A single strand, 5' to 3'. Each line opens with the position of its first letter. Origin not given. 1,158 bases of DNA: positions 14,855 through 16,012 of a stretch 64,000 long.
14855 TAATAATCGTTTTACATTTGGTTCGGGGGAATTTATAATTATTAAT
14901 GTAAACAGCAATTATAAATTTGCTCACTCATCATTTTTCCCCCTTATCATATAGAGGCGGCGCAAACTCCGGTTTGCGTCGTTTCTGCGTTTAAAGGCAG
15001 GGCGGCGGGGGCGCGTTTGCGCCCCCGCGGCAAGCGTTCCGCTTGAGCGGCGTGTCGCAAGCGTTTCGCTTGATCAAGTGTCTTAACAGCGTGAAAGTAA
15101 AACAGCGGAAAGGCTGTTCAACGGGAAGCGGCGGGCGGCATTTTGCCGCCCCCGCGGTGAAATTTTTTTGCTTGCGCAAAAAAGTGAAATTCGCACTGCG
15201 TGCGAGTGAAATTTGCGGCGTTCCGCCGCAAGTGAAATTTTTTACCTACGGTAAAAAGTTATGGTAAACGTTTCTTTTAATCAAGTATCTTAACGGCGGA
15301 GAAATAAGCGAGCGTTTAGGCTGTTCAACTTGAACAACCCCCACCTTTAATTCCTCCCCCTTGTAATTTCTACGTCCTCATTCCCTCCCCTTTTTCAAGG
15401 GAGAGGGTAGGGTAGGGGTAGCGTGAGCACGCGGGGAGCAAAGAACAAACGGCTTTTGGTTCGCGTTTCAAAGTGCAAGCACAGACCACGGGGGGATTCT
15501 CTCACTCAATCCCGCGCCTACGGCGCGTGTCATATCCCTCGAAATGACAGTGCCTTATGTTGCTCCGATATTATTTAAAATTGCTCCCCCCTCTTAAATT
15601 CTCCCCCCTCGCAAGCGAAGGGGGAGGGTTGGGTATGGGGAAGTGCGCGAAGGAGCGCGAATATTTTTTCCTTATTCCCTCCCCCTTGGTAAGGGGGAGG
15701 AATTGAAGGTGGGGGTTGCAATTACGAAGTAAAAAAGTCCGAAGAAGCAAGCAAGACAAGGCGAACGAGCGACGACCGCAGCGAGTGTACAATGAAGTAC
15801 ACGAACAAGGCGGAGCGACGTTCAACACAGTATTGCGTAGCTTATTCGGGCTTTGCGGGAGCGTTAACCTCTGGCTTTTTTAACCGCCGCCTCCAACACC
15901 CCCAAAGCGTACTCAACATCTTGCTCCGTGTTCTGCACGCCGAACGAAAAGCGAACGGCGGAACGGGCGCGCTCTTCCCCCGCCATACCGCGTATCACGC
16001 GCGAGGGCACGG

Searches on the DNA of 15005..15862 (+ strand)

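Call 72: search_dna_similar(query=window:15005-15862:+, collection=phages, mode=distant, max_evalue=0.001, max_rows=10)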
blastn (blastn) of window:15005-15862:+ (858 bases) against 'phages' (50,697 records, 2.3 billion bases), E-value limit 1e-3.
No match.
